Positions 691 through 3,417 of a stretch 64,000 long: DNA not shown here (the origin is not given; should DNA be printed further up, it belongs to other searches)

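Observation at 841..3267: Orphan glycyl radical enzyme whose Cys-loop lacks the eliminase glutamate, with no activase nearby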

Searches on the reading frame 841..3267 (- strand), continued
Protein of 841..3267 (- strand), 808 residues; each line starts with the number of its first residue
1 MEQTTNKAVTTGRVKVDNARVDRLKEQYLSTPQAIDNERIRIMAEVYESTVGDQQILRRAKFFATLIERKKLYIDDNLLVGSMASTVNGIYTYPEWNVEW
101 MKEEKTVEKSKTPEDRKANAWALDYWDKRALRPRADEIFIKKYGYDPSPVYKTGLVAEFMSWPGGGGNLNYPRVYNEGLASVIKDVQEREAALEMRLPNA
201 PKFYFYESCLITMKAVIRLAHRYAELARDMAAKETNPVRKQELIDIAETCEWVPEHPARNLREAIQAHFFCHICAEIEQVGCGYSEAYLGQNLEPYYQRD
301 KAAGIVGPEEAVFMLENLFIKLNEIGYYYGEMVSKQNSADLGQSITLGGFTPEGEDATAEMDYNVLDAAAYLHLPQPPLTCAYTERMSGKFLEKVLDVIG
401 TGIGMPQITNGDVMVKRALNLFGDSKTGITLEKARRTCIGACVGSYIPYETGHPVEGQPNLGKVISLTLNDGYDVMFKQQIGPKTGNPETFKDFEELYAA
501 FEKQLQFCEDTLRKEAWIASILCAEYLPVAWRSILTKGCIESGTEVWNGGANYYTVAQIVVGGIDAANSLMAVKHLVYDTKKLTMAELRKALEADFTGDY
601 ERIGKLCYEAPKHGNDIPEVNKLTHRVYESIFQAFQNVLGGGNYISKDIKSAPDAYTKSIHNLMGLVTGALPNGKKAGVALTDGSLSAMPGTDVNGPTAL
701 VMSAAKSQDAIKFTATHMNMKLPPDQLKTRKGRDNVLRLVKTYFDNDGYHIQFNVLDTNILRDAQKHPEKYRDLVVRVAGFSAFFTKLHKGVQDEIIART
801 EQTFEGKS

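Call 11: search_solved_structures(query=window:841-3267:-, show_alignments=3, max_evalue=1e-100)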
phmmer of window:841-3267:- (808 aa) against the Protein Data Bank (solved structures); distinct sequences matched with E-value up to 1e-100: 5.
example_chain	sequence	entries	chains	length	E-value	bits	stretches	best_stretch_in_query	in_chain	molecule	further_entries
6vxc_A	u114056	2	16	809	1.2e-124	420.5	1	20-804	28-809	Trans-4-hydroxy-L-proline dehydratase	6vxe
1r8w_A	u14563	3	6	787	4.4e-113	382.2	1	18-802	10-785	glycerol dehydratase | B12-independent glycerol dehydratase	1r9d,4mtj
5i2a_A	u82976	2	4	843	3.7e-108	366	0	19-597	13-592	Diol-dehydratase | Diol dehydratase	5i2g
9f3w_A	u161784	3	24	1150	1.8e-103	350.5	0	19-800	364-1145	Choline trimethylamine-lyase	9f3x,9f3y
8iof_A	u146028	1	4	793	8.2e-101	341.7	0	20-801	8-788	Benzylsuccinate synthase alpha subunit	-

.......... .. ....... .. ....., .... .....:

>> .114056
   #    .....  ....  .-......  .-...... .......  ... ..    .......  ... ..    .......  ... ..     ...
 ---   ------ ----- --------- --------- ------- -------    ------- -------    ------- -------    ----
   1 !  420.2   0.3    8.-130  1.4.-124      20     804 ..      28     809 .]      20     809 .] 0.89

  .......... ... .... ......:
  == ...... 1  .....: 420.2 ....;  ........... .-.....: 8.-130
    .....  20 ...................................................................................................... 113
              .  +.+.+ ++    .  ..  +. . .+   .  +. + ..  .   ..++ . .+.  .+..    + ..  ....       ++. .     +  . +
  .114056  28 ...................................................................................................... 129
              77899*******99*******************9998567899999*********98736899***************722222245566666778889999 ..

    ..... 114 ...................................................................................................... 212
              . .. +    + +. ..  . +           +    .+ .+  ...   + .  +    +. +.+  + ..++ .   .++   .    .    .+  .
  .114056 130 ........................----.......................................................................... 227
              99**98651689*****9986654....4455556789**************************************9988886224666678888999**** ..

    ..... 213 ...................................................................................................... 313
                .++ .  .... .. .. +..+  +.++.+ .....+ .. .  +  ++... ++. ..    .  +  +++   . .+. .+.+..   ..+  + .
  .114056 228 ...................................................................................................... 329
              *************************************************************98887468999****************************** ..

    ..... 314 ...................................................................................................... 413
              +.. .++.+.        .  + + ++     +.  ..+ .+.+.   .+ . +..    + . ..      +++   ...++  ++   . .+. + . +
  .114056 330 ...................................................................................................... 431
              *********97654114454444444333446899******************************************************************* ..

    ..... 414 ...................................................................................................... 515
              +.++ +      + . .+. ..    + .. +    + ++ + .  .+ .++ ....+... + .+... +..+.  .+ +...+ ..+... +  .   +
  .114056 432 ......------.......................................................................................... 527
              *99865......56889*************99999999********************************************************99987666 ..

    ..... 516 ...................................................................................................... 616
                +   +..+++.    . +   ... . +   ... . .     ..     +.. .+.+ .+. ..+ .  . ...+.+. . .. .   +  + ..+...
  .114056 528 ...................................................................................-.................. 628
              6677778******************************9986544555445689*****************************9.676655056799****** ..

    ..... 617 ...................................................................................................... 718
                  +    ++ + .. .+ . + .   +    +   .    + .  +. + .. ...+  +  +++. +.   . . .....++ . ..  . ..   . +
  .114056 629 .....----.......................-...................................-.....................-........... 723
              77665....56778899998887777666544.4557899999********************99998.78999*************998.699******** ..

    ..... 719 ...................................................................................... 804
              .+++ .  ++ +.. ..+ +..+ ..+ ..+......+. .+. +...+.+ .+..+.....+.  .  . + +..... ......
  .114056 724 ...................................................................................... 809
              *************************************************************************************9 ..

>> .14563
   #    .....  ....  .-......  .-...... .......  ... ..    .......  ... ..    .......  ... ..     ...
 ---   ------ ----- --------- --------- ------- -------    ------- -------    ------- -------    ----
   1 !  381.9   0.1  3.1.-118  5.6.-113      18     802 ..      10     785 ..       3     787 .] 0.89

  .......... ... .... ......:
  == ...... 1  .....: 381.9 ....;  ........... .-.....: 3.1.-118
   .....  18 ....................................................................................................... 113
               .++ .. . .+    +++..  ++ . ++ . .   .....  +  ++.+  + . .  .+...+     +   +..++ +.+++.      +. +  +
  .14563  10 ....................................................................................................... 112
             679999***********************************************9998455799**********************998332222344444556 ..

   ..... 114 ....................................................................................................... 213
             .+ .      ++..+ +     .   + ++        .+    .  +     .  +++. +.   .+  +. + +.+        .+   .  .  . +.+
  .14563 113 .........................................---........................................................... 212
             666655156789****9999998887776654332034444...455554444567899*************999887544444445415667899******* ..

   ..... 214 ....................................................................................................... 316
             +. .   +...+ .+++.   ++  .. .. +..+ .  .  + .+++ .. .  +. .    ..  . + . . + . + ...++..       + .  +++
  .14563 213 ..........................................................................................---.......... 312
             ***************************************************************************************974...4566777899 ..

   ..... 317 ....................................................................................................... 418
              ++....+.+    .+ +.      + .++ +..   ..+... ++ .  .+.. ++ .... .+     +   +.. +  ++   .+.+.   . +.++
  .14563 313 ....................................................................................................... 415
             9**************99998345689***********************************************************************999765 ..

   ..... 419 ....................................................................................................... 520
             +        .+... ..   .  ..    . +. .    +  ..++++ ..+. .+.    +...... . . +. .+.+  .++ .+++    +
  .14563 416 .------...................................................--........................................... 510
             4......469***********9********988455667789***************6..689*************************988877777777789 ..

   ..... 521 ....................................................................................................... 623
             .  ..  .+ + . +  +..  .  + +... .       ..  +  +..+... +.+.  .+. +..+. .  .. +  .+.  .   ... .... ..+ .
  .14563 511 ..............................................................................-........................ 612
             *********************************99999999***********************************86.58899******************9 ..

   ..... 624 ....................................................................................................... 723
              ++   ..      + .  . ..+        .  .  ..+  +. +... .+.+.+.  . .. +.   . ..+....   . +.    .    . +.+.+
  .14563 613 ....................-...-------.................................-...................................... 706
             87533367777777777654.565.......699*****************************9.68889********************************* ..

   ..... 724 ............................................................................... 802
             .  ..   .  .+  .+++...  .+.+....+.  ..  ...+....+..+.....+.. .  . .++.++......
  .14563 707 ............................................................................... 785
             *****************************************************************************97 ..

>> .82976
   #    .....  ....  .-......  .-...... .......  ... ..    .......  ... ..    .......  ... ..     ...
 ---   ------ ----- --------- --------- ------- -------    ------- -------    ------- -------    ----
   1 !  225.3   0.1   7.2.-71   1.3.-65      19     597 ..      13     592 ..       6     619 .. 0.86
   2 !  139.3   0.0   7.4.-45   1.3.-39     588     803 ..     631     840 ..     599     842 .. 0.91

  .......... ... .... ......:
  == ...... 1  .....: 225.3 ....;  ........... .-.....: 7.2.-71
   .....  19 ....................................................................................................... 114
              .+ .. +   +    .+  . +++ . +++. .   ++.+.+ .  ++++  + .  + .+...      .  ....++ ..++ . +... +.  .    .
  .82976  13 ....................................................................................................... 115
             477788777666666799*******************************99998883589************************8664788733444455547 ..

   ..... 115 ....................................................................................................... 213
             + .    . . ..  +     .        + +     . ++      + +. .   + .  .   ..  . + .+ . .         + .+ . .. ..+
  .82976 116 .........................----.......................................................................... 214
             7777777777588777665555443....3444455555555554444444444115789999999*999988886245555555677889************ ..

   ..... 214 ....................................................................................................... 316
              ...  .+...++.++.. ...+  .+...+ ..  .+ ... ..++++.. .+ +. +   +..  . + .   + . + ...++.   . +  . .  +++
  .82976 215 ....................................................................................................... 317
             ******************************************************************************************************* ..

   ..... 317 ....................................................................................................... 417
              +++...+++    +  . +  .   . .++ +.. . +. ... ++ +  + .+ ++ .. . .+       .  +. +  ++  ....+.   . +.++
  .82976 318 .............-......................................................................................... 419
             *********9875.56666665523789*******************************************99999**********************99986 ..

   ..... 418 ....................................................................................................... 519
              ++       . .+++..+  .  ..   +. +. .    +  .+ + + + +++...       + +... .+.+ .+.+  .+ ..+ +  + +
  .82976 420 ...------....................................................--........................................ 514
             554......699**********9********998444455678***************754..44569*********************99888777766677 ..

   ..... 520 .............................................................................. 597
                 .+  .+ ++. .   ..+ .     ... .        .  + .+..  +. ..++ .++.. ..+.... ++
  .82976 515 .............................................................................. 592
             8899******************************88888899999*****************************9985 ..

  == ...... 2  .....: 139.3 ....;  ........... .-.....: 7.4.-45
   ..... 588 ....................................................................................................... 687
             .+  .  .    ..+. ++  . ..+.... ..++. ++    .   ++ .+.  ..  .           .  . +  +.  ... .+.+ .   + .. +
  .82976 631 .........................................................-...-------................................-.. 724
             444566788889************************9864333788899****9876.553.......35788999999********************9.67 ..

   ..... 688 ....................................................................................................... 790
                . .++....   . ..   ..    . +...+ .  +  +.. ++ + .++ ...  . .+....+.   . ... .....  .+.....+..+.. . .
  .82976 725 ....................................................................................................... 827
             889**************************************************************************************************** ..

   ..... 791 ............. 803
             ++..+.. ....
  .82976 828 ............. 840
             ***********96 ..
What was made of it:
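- On GRE 1,2-eliminases and GRE isomerases: C442-V-G444 aligns with C-V-E of HypD, GD and PD (call 11).
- Checked: HMMER pairwise alignments to HypD, glycerol dehydratase and propanediol dehydratase all place the query's C442-V-G444 on their C-V-E (call 11).
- Gly444 aligns with the CXE Glu (call 11).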

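Call 13: find_encoding_contigs(protein=P0008, flank=10000, max_places=3)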
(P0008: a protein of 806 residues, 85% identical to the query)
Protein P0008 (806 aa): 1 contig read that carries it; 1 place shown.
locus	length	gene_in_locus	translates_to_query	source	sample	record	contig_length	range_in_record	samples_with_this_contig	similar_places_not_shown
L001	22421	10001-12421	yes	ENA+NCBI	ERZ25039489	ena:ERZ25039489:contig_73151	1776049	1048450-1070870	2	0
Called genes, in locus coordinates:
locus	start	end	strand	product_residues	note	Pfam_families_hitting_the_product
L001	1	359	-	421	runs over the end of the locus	PF10011:DUF2254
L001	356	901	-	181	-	PF01594:AI-2E_transport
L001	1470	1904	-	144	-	PF01850:PIN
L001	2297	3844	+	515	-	PF08447:PAS_3, PF07730:HisKA_3, PF02518:HATPase_c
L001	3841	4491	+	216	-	PF00072:Response_reg, PF13518:HTH_28 (faint), PF00196:GerE, PF04545:Sigma70_r4 (weak), PF08281:Sigma70_r4_2, PF12840:HTH_20 (faint), PF13384:HTH_23 (weak)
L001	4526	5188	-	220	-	PF08843:AbiEii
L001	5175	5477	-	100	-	-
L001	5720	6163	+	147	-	PF00072:Response_reg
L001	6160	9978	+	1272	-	PF07992:Pyr_redox_2, PF01266:DAO (faint), PF13738:Pyr_redox_3 (faint), PF00070:Pyr_redox, PF02852:Pyr_redox_dim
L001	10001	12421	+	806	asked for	PF02901:PFL-like, PF01228:Gly_radical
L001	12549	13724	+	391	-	PF00365:PFK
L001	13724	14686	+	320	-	PF13353:Fer4_12, PF04055:Radical_SAM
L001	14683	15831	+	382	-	PF12838:Fer4_7 (faint), PF00037:Fer4, PF12837:Fer4_6 (faint), PF13187:Fer4_9, PF13237:Fer4_10, PF14697:Fer4_21 (weak)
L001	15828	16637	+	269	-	-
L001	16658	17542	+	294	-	PF13593:SBF_like, PF01758:SBF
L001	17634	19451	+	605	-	PF00916:Sulfate_transp, PF01740:STAS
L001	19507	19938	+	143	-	-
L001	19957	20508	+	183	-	PF13436:Gly-zipper_OmpA, PF13488:Gly-zipper_Omp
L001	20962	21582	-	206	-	PF00072:Response_reg, PF08281:Sigma70_r4_2 (weak), PF00196:GerE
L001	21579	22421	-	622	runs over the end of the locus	PF08447:PAS_3, PF00512:HisKA, PF02518:HATPase_c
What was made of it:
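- Tried and rejected: An apparent 1272-aa fusion in L001 (outer-membrane protein, DszB-like, CoADR; call 13).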

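Call 14: find_encoding_contigs(protein=P0108, flank=10000, max_places=3)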
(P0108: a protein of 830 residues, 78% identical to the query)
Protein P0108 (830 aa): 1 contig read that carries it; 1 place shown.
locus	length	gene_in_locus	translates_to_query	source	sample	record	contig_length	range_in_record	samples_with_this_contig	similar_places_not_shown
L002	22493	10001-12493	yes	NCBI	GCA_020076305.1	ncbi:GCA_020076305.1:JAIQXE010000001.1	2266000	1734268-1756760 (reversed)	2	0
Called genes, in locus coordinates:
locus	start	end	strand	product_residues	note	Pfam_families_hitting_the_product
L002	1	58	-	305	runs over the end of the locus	PF01261:AP_endonuc_2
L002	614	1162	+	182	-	PF13505:OMP_b-brl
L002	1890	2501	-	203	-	PF01210:NAD_Gly3P_dh_N (faint), PF03446:NAD_binding_2, PF03807:F420_oxidored, PF07991:KARI_N, PF10727:Rossmann-like (weak)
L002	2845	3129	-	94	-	-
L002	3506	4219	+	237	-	PF13555:AAA_29 (faint), PF00005:ABC_tran, PF02463:SMC_N (faint), PF13476:AAA_23 (weak), PF13304:AAA_21 (faint)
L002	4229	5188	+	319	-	PF25917:BSH_RND (weak)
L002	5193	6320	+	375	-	PF12704:MacB_PCD, PF02687:FtsX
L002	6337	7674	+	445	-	PF02321:OEP (weak)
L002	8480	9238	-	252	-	PF00196:GerE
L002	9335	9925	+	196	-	-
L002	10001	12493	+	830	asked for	PF02901:PFL-like, PF01228:Gly_radical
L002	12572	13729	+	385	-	PF00365:PFK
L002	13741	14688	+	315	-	PF13353:Fer4_12 (weak), PF04055:Radical_SAM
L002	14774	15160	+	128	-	-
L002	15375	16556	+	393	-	PF00438:S-AdoMet_synt_N, PF02772:S-AdoMet_synt_M, PF02773:S-AdoMet_synt_C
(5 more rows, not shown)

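Call 16: find_encoding_contigs(protein=P0068, flank=10000, max_places=4)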
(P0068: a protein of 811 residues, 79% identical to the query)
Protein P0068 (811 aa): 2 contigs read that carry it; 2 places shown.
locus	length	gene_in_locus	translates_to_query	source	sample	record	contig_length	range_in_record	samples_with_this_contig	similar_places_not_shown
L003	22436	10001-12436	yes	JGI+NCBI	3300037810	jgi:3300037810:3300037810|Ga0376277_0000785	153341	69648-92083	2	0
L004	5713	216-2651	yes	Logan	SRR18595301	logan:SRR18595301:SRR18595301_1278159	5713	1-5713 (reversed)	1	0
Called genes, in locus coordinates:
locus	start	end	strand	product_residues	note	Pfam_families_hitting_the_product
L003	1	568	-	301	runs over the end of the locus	-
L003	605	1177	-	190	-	-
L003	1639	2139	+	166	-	PF13488:Gly-zipper_Omp (weak)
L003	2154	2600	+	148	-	-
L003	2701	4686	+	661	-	PF01590:GAF (weak), PF00989:PAS (weak), PF08448:PAS_4, PF13426:PAS_9 (faint), PF08447:PAS_3, PF07730:HisKA_3, PF02518:HATPase_c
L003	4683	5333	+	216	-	PF00072:Response_reg, PF08281:Sigma70_r4_2 (weak), PF00196:GerE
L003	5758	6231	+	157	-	PF00072:Response_reg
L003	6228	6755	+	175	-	PF00581:Rhodanese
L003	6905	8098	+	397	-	-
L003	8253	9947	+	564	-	PF01266:DAO (faint), PF03486:HI0933_like (faint), PF07992:Pyr_redox_2, PF13450:NAD_binding_8 (faint), PF13738:Pyr_redox_3 (faint), PF00070:Pyr_redox, PF02852:Pyr_redox_dim, PF00581:Rhodanese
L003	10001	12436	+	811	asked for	PF02901:PFL-like, PF01228:Gly_radical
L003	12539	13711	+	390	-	PF00365:PFK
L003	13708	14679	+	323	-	PF13353:Fer4_12, PF04055:Radical_SAM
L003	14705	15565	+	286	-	PF01758:SBF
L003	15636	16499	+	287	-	PF01758:SBF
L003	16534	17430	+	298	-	-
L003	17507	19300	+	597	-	PF00916:Sulfate_transp, PF01740:STAS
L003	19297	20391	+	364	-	PF01699:Na_Ca_ex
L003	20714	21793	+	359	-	PF01594:AI-2E_transport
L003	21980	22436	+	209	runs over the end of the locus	-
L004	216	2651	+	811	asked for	PF02901:PFL-like, PF01228:Gly_radical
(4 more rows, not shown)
